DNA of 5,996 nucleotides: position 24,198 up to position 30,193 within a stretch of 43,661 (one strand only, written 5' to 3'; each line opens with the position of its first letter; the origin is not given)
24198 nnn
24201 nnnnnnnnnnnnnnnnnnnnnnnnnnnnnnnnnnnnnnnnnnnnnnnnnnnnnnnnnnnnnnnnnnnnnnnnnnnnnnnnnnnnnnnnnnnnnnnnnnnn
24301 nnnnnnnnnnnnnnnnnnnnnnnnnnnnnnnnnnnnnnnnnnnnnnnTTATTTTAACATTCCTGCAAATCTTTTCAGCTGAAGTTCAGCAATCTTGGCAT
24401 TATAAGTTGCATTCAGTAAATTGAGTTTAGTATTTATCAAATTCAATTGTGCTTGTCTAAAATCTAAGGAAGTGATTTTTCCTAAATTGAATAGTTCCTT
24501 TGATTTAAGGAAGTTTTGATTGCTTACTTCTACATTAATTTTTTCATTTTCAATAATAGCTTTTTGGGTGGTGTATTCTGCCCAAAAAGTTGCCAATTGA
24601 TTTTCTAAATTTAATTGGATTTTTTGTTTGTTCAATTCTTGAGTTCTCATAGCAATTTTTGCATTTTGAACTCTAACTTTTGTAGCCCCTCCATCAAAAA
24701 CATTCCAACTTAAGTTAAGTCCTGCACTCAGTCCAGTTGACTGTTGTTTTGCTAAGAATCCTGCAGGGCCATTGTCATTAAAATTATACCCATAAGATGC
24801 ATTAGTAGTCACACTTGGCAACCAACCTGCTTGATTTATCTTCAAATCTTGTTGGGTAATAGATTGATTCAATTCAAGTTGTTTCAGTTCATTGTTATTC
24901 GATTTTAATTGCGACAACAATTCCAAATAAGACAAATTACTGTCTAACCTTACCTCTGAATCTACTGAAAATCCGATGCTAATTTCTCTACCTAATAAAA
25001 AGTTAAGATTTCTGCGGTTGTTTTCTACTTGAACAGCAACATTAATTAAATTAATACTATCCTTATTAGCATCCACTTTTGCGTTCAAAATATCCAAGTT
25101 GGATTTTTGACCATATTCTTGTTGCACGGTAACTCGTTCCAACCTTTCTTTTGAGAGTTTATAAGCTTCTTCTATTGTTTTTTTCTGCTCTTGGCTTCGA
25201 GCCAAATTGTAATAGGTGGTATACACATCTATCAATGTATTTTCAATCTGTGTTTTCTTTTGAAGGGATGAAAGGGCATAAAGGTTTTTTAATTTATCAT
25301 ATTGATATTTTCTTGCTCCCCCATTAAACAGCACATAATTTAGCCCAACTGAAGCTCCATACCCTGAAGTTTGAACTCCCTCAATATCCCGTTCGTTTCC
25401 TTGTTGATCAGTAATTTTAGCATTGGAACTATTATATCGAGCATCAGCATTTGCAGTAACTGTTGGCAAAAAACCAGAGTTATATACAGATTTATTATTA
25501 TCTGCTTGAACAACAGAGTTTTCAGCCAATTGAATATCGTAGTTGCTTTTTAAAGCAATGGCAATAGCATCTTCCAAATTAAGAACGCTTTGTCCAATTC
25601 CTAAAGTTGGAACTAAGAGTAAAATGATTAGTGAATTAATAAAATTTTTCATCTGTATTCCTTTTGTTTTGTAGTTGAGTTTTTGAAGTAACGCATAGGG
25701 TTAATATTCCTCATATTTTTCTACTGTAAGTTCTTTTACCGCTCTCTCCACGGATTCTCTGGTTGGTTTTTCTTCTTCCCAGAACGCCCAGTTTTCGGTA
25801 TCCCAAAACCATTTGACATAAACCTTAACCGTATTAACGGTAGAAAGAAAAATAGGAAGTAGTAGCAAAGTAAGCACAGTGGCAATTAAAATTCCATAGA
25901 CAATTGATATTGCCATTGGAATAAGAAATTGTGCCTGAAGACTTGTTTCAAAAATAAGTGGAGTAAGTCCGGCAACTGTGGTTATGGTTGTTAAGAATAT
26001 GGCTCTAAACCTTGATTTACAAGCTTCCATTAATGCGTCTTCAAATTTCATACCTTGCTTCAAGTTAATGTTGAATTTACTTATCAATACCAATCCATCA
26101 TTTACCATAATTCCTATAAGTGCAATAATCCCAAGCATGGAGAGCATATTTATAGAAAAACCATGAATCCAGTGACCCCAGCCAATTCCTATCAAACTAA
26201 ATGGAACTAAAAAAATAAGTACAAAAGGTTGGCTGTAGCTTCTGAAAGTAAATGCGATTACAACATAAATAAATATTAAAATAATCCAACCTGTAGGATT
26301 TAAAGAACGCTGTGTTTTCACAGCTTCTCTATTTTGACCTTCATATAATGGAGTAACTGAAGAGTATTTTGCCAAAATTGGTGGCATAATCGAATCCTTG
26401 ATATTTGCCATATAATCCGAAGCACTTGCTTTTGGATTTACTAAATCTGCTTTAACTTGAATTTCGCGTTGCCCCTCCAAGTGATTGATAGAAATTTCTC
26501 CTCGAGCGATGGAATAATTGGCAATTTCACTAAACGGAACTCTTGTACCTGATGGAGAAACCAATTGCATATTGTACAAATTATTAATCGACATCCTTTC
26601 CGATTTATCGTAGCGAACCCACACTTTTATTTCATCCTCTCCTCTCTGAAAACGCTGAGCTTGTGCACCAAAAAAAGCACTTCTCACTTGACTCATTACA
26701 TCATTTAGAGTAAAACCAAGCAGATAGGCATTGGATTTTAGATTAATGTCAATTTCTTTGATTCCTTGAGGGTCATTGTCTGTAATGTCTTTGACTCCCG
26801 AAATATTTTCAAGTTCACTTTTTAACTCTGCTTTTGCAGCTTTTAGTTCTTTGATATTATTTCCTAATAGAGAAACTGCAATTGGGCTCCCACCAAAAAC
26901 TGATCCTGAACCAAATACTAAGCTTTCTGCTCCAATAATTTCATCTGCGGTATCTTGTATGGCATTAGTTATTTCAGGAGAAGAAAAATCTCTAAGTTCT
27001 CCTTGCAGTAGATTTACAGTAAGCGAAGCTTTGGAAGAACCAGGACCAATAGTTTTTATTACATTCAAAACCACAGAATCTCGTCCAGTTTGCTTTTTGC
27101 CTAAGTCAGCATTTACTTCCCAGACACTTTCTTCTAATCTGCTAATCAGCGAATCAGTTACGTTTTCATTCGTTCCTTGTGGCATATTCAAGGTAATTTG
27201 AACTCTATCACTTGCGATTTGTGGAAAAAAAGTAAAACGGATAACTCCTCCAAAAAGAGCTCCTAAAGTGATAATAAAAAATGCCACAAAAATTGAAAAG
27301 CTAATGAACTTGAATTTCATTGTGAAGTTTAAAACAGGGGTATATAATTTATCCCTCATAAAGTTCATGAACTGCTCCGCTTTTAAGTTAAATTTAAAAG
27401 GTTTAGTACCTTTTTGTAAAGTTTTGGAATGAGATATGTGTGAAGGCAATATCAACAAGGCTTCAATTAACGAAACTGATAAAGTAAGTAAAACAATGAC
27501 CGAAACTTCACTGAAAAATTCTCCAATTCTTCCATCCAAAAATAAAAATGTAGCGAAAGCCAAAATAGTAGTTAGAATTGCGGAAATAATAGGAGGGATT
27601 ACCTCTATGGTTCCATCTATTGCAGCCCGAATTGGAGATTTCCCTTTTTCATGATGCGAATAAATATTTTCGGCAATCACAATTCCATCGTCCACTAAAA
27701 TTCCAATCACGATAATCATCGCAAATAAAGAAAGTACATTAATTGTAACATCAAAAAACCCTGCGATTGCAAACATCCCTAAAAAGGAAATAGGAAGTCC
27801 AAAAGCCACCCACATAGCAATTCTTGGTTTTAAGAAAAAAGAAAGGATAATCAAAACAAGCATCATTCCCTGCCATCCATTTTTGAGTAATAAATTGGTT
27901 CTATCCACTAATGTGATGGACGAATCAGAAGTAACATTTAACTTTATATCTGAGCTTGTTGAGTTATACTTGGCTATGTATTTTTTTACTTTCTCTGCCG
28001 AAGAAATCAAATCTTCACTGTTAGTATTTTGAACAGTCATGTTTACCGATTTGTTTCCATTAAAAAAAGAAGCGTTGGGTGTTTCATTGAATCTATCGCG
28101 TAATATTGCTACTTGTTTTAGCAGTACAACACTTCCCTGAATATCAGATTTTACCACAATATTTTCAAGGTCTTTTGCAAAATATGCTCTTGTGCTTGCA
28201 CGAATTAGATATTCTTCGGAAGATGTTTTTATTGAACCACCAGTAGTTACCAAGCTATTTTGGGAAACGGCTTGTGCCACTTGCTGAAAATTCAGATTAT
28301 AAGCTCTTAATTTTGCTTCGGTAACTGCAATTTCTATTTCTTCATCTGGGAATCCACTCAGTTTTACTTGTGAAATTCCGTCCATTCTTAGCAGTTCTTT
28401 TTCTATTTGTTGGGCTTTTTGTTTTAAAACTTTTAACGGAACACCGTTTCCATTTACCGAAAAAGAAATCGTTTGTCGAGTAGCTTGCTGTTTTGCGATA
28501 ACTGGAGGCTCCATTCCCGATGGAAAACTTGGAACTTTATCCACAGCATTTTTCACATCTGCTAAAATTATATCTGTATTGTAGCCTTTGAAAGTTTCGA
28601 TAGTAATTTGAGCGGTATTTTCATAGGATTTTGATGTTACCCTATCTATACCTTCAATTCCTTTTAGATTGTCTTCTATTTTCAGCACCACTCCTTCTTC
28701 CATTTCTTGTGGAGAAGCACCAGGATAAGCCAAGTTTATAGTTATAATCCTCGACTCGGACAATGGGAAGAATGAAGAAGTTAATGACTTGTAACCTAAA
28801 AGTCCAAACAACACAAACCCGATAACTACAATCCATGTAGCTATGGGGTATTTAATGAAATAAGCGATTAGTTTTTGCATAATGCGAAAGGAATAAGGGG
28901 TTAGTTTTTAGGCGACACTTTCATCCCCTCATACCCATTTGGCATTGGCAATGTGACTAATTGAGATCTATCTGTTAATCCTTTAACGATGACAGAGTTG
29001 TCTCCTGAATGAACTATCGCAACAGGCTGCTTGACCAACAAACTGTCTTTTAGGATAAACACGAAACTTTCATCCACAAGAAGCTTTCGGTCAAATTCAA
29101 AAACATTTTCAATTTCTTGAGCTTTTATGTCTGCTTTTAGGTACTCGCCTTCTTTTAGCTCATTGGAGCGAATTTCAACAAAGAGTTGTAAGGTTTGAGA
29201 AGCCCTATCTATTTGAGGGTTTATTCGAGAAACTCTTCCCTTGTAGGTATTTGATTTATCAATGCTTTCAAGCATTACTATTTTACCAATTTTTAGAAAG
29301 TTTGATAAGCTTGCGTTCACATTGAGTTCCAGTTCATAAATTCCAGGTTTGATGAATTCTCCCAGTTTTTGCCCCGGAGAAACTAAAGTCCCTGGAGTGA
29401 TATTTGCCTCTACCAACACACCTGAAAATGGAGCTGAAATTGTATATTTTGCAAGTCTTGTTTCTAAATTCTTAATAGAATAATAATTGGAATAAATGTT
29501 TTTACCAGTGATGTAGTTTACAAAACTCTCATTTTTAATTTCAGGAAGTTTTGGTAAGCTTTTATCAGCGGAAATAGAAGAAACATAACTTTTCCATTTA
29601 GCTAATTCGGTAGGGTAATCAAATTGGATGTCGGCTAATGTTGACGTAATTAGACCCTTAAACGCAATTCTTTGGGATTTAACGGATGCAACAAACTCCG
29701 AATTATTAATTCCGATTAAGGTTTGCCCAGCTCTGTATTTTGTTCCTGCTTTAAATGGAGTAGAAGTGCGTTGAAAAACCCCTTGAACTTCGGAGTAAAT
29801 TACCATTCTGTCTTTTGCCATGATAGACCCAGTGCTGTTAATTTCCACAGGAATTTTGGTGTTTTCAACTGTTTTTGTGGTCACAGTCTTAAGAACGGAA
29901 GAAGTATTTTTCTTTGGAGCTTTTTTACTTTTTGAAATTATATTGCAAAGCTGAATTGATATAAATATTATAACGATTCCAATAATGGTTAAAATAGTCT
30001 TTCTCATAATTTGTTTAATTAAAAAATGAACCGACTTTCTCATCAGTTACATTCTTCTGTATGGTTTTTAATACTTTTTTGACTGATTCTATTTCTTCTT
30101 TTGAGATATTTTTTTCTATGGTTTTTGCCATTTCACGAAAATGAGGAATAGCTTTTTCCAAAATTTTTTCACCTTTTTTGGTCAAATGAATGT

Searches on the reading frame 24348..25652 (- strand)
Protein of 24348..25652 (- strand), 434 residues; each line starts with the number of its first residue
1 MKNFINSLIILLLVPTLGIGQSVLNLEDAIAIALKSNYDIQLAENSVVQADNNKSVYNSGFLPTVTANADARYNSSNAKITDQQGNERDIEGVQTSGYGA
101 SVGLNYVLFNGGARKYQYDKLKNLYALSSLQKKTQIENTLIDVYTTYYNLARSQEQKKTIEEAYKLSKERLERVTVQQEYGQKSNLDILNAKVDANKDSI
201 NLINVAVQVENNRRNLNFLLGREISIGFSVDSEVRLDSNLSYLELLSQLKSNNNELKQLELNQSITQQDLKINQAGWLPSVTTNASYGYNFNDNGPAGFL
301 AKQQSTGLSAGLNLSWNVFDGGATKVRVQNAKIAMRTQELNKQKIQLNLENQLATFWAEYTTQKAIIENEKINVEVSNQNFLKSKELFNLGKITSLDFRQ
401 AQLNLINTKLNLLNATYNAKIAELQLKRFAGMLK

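Call 5: search_protein_families(library=pfam, proteins=[window:24348-25652:-], max_evalue=0.001)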
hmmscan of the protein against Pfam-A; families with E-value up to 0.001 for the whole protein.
window:24348-25652:- (434 aa): 1 family
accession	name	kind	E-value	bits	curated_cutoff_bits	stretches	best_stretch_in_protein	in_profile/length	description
PF02321.23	OEP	-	1.5e-61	207.9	22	2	243-431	2-187/187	Outer membrane efflux protein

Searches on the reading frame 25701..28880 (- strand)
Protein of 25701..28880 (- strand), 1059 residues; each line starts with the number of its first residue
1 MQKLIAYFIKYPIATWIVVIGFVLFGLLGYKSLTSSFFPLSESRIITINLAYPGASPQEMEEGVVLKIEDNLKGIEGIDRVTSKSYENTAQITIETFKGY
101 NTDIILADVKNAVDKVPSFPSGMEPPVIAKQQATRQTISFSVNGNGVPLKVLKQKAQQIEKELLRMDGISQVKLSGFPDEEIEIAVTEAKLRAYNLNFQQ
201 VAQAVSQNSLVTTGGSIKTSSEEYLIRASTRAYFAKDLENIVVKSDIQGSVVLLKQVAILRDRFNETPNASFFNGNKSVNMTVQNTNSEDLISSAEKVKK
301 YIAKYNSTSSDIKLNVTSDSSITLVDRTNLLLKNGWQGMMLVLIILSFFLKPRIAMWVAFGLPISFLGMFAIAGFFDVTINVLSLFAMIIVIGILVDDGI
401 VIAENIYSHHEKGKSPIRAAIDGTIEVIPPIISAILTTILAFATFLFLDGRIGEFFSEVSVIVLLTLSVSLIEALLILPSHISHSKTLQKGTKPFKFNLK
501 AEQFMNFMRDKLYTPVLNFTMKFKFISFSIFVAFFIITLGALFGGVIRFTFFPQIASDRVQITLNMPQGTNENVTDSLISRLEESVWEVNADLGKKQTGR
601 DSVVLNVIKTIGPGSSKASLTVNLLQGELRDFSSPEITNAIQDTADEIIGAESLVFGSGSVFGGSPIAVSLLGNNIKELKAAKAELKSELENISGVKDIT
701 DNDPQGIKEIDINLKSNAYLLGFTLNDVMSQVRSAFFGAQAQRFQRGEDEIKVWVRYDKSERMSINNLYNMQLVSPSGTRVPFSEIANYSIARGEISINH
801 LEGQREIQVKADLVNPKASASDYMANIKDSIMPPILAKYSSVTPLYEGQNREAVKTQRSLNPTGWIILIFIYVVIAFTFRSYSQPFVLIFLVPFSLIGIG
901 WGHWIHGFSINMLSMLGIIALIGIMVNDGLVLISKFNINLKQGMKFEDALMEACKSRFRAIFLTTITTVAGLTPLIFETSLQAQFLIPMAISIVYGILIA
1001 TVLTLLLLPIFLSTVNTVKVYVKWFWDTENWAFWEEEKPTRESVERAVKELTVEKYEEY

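Call 5: search_protein_families(library=pfam, proteins=[window:25701-28880:-], max_evalue=0.001)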
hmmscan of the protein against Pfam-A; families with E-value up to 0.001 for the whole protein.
window:25701-28880:- (1059 aa): 3 families
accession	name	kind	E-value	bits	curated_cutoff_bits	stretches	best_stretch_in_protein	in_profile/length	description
PF00873.25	ACR_tran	-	1.3e-162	543.3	28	1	5-1013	2-1018/1021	AcrB/AcrD/AcrF family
PF03176.21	MMPL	-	3.6e-10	39.7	20.5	1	856-1015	141-302/333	MMPL family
PF02355.23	SecD_SecF_C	-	3.2e-06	27.1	20.5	0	867-998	40-173/189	Protein export membrane protein SecD/SecF, C-terminal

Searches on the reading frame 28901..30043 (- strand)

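Call 5: search_protein_families(library=pfam, proteins=[window:28901-30043:-], max_evalue=0.001)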
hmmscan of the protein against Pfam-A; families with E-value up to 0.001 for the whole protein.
window:28901-30043:- (380 aa): 2 families
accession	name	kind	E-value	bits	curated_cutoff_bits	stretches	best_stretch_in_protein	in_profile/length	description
PF13437.12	HlyD_3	-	3.4e-13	50.7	22.2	1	201-298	1-99/106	HlyD family secretion protein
PF16576.10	HlyD_D23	-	9.4e-10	38.6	30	1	195-293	104-203/214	Barrel-sandwich domain of CusB or HlyD membrane-fusion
